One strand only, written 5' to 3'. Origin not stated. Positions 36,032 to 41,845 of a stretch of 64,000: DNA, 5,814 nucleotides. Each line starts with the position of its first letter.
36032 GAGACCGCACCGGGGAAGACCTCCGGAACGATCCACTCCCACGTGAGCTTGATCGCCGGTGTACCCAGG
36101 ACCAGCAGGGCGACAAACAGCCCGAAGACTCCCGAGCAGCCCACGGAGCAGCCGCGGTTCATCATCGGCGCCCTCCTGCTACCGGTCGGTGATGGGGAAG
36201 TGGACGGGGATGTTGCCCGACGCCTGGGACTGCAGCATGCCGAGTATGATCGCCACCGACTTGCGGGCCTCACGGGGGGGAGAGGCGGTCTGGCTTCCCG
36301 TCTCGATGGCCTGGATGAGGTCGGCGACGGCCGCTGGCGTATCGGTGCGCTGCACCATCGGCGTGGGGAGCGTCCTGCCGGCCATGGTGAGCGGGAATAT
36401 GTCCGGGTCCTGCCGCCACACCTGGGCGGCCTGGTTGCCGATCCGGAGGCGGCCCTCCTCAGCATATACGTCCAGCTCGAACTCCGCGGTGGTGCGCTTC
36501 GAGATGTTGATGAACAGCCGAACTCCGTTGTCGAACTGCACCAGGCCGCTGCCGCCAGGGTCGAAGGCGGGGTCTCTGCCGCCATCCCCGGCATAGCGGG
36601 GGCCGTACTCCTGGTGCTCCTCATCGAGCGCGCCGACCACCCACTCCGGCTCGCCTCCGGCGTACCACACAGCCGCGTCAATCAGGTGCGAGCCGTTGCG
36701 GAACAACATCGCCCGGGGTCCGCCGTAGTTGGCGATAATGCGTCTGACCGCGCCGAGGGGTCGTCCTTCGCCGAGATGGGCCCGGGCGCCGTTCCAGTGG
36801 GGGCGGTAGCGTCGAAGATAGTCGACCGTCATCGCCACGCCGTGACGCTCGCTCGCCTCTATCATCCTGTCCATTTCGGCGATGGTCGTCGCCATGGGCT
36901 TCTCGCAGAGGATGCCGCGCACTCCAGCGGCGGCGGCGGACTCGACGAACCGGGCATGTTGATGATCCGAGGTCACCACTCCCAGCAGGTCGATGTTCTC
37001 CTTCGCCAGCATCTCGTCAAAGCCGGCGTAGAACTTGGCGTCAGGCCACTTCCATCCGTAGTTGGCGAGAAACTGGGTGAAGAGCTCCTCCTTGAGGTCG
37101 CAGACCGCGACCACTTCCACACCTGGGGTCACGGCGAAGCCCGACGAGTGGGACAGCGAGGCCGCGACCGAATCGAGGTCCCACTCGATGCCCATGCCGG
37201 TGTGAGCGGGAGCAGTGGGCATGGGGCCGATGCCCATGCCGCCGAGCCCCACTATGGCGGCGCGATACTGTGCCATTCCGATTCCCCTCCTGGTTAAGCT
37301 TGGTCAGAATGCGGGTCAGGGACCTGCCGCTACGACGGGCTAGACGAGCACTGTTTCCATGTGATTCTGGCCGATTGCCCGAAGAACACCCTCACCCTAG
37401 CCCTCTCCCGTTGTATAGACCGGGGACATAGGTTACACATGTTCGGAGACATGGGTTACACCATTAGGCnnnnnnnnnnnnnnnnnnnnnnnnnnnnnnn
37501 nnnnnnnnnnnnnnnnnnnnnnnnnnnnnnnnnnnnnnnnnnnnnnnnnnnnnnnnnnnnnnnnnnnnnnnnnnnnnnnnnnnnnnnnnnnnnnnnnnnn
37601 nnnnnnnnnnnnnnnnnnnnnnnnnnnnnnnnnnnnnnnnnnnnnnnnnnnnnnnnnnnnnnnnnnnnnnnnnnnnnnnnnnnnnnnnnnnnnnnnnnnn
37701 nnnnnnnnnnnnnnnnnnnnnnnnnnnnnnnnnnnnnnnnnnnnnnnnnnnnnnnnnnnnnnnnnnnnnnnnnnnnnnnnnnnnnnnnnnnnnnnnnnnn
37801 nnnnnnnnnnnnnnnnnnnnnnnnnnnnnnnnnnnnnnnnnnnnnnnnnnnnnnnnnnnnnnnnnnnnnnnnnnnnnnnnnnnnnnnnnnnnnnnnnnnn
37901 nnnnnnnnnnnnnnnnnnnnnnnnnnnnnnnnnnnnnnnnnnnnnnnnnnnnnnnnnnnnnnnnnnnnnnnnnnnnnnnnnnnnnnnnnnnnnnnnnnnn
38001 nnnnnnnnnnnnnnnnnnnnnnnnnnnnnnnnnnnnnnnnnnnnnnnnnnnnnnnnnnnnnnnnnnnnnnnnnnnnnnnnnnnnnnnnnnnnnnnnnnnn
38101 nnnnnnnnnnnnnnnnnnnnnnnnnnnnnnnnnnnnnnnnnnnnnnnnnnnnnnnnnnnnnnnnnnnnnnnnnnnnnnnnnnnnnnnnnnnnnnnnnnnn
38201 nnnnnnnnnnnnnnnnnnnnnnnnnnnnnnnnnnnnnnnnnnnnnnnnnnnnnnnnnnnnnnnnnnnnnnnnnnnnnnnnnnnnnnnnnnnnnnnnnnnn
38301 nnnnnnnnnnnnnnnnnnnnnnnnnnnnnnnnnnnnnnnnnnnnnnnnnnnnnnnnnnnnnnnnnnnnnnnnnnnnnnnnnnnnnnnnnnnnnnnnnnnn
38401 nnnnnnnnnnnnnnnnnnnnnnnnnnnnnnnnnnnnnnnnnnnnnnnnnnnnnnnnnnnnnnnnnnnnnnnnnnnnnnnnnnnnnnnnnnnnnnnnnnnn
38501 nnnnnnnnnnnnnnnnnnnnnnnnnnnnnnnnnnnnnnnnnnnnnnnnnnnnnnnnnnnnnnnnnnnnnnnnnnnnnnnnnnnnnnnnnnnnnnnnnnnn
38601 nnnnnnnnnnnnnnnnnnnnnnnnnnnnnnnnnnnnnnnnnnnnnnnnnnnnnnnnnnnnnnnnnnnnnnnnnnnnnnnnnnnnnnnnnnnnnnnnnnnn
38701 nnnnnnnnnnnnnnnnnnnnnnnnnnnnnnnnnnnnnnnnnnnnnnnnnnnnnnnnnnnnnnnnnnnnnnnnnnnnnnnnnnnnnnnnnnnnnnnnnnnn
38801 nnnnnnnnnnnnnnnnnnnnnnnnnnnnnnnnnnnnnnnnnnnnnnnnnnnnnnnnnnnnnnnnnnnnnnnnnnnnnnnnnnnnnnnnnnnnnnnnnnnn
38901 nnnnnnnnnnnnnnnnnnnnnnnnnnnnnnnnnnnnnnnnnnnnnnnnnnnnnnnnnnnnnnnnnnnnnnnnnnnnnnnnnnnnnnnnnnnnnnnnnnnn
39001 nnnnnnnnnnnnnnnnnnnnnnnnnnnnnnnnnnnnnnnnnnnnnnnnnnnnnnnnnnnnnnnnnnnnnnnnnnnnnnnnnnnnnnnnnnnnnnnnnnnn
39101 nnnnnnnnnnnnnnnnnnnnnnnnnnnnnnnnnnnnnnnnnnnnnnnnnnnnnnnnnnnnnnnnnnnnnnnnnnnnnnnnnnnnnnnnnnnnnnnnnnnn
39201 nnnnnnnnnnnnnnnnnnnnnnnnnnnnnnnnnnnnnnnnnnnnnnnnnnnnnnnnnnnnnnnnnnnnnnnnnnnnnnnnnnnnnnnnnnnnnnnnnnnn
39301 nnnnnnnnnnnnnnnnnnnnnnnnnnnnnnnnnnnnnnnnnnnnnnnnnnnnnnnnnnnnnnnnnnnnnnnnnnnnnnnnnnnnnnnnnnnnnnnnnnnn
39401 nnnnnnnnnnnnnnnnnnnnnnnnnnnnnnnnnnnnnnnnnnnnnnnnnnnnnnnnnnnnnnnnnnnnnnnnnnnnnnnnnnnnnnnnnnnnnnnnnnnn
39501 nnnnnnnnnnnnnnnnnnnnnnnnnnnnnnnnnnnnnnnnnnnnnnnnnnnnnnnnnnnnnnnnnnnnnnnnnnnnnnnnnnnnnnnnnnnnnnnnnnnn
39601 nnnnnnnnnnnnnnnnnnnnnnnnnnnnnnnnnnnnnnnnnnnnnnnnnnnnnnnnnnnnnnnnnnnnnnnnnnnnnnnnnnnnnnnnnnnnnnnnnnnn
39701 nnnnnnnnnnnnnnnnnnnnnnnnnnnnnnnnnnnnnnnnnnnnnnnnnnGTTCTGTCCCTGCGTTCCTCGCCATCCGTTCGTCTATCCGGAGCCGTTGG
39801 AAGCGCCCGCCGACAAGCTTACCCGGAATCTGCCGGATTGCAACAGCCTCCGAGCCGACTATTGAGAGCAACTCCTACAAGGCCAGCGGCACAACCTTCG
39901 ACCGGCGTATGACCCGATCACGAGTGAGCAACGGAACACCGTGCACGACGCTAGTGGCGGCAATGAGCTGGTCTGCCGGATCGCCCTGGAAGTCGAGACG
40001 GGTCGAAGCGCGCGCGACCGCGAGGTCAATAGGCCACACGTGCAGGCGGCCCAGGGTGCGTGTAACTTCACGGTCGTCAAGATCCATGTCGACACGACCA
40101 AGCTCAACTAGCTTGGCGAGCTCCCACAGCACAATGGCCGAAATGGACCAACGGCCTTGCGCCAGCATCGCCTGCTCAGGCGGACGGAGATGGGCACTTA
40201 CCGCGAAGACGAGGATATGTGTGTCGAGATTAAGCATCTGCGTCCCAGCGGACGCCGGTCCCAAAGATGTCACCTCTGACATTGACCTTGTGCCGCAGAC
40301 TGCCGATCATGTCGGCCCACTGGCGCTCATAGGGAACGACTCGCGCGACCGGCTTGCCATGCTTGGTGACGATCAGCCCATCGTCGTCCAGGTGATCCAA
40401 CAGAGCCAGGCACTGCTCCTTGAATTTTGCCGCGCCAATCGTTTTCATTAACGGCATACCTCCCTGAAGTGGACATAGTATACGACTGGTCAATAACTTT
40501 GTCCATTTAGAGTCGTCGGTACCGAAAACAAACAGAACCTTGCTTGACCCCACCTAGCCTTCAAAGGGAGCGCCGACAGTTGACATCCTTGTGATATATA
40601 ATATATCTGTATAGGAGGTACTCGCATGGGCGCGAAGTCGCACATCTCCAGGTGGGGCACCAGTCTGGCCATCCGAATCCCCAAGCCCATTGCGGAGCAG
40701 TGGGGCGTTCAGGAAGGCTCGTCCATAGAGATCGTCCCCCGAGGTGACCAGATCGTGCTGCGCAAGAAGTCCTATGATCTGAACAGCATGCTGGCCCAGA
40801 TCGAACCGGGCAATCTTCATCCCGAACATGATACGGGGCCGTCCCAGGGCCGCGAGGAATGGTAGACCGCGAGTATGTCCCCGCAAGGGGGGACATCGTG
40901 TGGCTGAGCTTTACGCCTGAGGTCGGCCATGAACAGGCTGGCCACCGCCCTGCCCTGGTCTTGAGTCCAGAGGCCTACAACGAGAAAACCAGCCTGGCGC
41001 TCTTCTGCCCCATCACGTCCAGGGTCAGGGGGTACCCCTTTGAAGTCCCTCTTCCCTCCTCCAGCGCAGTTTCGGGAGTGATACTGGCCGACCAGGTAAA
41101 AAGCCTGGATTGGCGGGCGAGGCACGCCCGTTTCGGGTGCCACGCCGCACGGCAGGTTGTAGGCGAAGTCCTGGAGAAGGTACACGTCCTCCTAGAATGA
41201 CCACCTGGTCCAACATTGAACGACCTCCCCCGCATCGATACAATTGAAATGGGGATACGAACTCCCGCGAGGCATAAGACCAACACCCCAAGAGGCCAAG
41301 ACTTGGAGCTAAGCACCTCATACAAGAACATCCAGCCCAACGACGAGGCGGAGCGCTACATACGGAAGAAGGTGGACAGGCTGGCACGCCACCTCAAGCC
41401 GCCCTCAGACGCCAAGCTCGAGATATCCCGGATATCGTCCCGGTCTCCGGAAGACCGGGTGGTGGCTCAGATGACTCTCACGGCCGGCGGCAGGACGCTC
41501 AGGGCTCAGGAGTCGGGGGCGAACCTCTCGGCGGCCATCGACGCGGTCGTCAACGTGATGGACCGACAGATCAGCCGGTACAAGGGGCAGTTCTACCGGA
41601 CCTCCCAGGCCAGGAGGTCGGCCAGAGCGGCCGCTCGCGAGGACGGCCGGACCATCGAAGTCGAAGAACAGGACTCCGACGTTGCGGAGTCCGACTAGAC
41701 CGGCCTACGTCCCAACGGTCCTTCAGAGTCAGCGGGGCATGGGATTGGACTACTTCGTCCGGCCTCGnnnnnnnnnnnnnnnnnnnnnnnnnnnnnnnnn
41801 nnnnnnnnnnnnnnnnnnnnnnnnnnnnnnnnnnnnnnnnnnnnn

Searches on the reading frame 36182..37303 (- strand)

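Call 58: search_protein_families(library=pfam, proteins=[window:36182-37303:-], max_evalue=0.0001)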
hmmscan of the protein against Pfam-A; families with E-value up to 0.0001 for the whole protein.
window:36182-37303:- (374 aa): 2 families
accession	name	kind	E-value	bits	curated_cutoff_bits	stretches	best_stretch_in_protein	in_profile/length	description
PF01408.29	GFO_IDH_MocA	-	2.8e-17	64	24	1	53-162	26-120/120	Oxidoreductase family, NAD-binding Rossmann fold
PF22725.1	GFO_IDH_MocA_C3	-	2e-08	34.7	27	1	198-287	44-124/124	GFO/IDH/MocA C-terminal domain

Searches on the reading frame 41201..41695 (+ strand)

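Call 58: search_protein_families(library=pfam, proteins=[window:41201-41695:+], max_evalue=0.0001)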
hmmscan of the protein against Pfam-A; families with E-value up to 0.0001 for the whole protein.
window:41201-41695:+ (165 aa): 1 family
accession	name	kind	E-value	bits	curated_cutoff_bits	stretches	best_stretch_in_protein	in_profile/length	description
PF02482.25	Ribosomal_S30AE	-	2e-15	57.7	23.7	1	39-129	3-85/88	Sigma 54 modulation protein / S30EA ribosomal protein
